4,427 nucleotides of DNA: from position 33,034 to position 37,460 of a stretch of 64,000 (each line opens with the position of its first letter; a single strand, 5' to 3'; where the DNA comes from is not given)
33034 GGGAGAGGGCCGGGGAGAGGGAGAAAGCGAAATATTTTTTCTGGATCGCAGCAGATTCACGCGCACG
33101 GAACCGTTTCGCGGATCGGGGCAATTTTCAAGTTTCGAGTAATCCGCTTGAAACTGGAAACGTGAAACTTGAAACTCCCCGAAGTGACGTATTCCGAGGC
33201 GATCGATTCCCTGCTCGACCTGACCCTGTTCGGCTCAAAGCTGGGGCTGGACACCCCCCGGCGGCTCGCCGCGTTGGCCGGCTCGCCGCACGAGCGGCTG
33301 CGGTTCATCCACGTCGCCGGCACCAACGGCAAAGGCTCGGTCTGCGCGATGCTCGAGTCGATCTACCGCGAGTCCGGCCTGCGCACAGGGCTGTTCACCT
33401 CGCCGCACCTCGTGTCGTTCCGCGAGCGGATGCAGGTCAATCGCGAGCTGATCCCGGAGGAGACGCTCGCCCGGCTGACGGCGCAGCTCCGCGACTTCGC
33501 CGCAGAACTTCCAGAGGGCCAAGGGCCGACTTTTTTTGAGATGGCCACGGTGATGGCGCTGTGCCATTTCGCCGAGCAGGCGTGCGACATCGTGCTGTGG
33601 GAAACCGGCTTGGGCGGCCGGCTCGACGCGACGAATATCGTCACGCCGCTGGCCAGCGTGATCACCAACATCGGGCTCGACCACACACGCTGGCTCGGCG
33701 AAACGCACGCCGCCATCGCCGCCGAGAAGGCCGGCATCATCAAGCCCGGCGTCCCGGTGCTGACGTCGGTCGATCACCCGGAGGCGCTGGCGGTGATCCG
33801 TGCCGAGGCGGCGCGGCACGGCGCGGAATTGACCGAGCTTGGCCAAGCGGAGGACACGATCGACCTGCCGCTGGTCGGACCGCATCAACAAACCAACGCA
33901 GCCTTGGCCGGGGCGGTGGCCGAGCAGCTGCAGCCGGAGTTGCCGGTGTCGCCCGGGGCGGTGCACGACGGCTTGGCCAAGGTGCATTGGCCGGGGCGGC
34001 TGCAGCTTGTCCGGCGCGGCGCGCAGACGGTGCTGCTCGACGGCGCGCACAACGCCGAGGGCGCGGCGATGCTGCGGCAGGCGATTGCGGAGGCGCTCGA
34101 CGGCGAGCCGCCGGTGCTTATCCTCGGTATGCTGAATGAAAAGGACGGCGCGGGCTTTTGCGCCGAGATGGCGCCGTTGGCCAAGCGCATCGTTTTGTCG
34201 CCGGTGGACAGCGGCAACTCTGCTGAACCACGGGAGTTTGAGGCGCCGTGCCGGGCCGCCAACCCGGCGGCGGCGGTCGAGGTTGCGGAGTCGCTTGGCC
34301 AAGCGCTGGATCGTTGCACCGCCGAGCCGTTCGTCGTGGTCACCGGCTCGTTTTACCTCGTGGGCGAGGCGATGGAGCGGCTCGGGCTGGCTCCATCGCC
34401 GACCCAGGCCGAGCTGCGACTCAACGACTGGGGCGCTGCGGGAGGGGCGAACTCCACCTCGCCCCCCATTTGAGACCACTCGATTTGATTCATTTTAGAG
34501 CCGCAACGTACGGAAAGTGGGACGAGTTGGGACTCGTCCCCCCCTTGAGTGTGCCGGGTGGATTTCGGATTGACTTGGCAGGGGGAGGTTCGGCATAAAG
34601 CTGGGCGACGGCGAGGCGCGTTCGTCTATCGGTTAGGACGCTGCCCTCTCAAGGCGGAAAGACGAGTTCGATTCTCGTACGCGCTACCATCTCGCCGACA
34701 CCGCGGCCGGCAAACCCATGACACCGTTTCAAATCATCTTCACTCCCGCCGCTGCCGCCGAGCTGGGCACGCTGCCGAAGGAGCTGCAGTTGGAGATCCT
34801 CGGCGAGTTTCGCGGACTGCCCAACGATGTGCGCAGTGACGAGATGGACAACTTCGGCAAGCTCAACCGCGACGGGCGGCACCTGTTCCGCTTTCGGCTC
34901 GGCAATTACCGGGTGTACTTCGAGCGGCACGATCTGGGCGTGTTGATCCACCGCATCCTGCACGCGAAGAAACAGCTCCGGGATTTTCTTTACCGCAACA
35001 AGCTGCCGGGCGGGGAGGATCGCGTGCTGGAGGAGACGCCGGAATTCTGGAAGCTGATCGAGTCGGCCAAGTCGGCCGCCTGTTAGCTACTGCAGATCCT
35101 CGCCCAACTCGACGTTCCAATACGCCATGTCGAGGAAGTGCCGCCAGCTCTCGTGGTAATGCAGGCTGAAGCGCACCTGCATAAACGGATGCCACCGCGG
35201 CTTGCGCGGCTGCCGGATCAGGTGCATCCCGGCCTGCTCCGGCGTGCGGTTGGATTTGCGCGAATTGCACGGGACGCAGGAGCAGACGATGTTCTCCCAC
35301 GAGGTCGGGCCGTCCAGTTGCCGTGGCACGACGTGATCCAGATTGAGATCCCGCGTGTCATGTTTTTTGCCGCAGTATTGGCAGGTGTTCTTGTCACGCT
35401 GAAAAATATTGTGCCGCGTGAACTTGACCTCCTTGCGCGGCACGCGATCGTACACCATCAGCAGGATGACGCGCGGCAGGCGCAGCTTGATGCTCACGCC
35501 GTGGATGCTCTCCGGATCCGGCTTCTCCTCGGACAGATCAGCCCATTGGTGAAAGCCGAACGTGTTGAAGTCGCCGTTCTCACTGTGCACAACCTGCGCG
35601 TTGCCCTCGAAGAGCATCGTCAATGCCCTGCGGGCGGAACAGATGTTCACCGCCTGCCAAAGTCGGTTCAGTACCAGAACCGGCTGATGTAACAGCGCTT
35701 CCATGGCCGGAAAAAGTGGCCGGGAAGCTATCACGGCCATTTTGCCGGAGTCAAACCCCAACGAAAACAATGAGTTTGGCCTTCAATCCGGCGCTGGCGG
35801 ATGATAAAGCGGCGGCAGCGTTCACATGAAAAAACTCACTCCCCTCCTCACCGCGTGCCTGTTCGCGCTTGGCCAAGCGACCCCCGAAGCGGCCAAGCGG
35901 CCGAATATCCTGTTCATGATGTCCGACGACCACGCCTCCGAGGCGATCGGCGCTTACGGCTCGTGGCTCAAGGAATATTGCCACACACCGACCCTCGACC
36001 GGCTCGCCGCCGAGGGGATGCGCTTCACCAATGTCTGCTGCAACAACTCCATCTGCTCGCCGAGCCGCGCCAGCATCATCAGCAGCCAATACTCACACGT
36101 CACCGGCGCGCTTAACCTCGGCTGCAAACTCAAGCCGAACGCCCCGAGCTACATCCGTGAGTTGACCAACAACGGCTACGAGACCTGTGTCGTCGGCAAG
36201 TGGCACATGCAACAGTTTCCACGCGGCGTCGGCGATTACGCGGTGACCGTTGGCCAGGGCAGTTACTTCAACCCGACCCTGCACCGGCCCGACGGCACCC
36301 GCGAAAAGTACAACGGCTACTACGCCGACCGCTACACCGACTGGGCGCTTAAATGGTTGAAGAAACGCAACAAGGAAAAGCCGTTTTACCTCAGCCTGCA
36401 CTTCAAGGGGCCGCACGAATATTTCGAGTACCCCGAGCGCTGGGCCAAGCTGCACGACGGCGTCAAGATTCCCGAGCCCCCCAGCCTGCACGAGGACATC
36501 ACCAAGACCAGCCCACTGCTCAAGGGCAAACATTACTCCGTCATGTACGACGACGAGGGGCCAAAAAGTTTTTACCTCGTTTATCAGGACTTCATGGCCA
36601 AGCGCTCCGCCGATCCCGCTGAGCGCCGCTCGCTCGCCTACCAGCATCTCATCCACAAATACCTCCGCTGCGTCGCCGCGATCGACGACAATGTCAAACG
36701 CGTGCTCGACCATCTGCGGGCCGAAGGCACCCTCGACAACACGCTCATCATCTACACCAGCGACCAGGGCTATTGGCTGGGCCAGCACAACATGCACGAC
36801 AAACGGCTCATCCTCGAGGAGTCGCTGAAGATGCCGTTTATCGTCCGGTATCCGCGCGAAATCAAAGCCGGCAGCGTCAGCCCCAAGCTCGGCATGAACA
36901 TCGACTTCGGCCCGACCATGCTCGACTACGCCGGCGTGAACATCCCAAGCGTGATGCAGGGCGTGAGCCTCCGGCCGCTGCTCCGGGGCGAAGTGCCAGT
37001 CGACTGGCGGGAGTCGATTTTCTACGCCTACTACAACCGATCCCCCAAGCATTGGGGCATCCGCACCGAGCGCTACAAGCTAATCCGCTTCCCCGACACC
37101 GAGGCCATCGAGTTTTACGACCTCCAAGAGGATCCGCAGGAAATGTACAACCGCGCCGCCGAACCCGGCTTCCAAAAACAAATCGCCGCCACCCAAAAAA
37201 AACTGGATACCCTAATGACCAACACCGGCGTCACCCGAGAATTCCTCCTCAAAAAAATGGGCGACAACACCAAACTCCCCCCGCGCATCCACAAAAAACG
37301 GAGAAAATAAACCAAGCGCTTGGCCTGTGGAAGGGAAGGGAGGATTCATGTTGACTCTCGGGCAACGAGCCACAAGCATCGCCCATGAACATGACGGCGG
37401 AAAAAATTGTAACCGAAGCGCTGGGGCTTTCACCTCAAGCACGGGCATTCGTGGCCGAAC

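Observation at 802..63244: Highly iterated palindrome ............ (up to 18 bp), a HIP1-like genome-wide signal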

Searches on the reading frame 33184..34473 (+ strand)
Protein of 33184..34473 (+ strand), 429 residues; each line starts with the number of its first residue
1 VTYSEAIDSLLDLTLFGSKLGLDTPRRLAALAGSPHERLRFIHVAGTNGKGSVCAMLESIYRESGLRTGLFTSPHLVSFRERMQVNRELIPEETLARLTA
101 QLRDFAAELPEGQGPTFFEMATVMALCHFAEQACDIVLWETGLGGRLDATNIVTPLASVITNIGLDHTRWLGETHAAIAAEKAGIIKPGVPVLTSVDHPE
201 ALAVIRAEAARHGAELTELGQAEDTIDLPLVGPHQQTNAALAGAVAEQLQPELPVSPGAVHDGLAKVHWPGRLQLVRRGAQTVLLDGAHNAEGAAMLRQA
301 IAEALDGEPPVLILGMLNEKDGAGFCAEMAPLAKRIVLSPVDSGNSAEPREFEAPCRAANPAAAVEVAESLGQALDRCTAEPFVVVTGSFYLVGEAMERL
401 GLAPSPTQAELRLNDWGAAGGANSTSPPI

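Call 34: search_protein_families(library=pfam, proteins=[window:33184-34473:+])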
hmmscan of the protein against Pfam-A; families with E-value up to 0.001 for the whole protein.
window:33184-34473:+ (429 aa): 2 families
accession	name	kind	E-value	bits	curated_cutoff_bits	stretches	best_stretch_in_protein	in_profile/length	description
PF02875.26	Mur_ligase_C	-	7.1e-11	43.5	28.4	1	271-389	1-126/127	Mur ligase, glutamate ligase domain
PF08245.18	Mur_ligase_M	-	3.4e-09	37.4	24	1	44-187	1-111/200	Mur ligase middle domain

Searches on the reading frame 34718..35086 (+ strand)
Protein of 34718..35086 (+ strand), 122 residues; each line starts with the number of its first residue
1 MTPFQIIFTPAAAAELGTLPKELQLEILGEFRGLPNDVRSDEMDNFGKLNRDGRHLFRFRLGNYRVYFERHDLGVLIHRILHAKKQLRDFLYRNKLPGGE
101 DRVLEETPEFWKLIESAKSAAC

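Call 35: search_protein_families(library=pfam, proteins=[window:34718-35086:+])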
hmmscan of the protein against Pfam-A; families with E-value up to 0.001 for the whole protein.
window:34718-35086:+ (122 aa): 1 family
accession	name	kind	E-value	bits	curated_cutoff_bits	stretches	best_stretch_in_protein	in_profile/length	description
PF05016.21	ParE_toxin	-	1.6e-05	25.8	23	1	6-86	1-88/89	ParE toxin of type II toxin-antitoxin system, parDE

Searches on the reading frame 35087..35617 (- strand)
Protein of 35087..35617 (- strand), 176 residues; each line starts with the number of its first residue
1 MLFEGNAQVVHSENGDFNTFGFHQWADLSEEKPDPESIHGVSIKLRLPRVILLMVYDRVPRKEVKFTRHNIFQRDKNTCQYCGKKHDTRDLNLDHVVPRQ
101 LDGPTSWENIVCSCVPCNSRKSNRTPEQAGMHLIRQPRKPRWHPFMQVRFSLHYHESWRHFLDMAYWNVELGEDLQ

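Call 35: search_protein_families(library=pfam, proteins=[window:35087-35617:-])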
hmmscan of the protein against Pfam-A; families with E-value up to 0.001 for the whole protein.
window:35087-35617:- (176 aa): 3 families
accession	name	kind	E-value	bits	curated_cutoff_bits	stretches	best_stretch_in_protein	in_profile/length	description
PF14279.12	HNH_5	-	5.5e-14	52.3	27.5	1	79-133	1-55/56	HNH endonuclease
PF01844.29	HNH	-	2.5e-12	47.2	21.4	1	79-124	1-47/47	HNH endonuclease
PF13395.12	HNH_4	-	7.2e-05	23.1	22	1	79-126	1-53/54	HNH endonuclease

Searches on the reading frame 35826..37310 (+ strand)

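Call 35: search_protein_families(library=pfam, proteins=[window:35826-37310:+])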
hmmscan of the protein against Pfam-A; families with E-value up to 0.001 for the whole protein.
window:35826-37310:+ (494 aa): 4 families
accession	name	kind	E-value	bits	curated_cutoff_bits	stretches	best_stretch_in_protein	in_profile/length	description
PF00884.28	Sulfatase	-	5.8e-48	164.2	25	1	26-371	1-301/301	Sulfatase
PF16347.10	SGSH_C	-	5.8e-45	153.6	29.3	1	319-463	1-151/154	N-sulphoglucosamine sulphohydrolase, C-terminal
PF02995.22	DUF229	-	2.8e-07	30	25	1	271-348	298-373/496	Protein of unknown function (DUF229)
PF01663.27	Phosphodiest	-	1.2e-06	28.8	23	0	48-196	14-170/342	Type I phosphodiesterase / nucleotide pyrophosphatase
